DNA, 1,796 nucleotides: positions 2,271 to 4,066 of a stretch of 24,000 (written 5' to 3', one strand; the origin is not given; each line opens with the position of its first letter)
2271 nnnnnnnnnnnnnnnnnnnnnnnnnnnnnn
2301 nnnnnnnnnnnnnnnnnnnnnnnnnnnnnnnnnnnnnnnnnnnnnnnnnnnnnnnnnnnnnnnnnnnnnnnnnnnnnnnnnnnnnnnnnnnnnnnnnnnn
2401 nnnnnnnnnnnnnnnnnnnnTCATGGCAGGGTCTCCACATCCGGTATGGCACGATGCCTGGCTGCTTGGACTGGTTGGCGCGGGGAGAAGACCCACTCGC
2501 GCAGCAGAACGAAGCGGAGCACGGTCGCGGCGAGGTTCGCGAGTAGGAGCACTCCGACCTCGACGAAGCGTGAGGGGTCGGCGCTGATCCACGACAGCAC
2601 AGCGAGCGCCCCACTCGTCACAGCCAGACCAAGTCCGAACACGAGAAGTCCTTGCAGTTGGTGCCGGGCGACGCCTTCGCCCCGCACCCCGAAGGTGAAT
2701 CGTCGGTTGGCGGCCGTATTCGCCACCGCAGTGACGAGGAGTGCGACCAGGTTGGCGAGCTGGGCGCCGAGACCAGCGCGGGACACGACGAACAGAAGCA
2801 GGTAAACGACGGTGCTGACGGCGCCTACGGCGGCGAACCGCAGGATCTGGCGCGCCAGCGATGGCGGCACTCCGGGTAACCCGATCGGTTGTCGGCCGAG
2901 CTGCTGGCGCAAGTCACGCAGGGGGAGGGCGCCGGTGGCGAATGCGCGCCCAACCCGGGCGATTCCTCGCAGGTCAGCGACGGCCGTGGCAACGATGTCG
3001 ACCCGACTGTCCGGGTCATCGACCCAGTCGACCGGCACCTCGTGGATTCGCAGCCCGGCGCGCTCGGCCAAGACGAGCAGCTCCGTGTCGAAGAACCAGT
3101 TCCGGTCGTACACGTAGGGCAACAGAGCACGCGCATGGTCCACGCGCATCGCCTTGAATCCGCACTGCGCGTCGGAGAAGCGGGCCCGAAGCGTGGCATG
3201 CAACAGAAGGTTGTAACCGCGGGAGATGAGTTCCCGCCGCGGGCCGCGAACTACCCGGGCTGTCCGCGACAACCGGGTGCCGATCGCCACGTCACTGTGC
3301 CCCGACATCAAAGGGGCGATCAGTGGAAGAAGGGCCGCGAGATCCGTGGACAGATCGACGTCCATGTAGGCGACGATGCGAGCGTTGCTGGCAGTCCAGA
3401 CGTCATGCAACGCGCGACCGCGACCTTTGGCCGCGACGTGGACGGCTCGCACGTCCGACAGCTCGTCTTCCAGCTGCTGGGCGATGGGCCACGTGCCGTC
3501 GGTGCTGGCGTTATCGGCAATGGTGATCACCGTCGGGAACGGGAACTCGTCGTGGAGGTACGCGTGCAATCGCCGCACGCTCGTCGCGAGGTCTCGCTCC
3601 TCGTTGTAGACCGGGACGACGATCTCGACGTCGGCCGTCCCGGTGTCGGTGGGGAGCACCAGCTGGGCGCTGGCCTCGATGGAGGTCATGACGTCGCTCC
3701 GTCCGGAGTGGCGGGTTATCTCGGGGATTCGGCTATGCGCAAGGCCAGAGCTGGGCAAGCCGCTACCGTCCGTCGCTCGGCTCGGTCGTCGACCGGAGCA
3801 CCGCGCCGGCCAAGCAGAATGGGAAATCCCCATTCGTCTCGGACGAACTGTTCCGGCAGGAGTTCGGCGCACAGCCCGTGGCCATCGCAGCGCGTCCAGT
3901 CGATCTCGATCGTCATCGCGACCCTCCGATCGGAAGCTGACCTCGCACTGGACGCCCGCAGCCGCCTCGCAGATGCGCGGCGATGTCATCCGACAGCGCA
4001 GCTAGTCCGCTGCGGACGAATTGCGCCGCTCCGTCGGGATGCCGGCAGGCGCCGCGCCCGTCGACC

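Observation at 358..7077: Seven-gene ATGA-chained operon joining a trans-membrane redox/flavinylation module to a polyprenol-phosphate glycosylation pair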

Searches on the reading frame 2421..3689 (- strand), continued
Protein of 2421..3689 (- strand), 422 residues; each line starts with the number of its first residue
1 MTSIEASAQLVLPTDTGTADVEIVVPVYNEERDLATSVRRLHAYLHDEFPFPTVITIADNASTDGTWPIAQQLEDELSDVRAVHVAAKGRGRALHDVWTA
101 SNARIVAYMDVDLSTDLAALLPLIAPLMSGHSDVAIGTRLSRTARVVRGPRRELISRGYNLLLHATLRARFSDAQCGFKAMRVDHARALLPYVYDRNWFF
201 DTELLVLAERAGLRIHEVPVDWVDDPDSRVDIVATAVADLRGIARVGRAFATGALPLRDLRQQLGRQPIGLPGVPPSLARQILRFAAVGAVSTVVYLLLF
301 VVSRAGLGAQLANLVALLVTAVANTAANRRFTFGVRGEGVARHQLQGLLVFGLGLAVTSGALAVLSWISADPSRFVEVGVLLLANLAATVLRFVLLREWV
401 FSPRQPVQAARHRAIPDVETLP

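Call 69: find_encoding_contigs(protein=P0354, flank=9000, max_places=1)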
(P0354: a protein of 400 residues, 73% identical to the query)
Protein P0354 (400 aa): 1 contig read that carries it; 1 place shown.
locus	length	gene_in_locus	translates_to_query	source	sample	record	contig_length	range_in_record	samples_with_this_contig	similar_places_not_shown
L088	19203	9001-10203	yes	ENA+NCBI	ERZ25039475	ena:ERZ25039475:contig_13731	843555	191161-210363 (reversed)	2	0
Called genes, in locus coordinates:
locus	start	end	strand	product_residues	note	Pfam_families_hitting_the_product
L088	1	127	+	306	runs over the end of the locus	PF04072:LCM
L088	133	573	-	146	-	PF12840:HTH_20 (faint), PF13404:HTH_AsnC-type, PF13412:HTH_24, PF01037:AsnC_trans_reg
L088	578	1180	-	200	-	PF02441:Flavoprotein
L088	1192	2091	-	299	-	PF01040:UbiA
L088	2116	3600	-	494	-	PF20695:UbiD_N, PF01977:UbiD, PF20696:UbiD_C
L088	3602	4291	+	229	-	PF00072:Response_reg, PF00486:Trans_reg_C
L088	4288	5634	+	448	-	PF00672:HAMP, PF00512:HisKA, PF02518:HATPase_c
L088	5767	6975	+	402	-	PF02424:ApbE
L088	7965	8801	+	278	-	PF10589:NADH_4Fe-4S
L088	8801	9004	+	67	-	PF13459:Fer4_15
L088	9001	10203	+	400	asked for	PF00535:Glycos_transf_2, PF04138:GtrA_DPMS_TM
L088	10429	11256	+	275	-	PF02366:PMT, PF13231:PMT_2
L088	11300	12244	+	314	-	PF24878:YkcB_C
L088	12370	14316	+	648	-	PF13231:PMT_2, PF24878:YkcB_C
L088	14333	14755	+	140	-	PF00165:HTH_AraC, PF12833:HTH_18, PF00165:HTH_AraC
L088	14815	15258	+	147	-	PF00903:Glyoxalase, PF13669:Glyoxalase_4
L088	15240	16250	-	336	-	PF01578:Cytochrom_C_asm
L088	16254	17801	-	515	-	PF05140:ResB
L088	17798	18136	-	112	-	-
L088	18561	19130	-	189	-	PF00578:AhpC-TSA, PF08534:Redoxin, PF00085:Thioredoxin, PF13098:Thioredoxin_2 (weak), PF13905:Thioredoxin_8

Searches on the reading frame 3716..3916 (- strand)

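Call 7: search_protein_families(library=pfam, proteins=[window:3716-3916:-], max_evalue=0.01)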
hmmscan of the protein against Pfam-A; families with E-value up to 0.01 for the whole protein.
window:3716-3916:- (66 aa): 1 family
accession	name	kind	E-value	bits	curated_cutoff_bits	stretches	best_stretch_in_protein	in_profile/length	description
PF13459.11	Fer4_15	-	9.4e-12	45.9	22.4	1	3-61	1-66/66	4Fe-4S single cluster domain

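Call 8: search_protein_families(library=ncbifam, proteins=[window:3716-3916:-], max_evalue=0.01)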
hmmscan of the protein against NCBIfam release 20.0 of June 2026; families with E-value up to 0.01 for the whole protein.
window:3716-3916:- (66 aa): 0 families
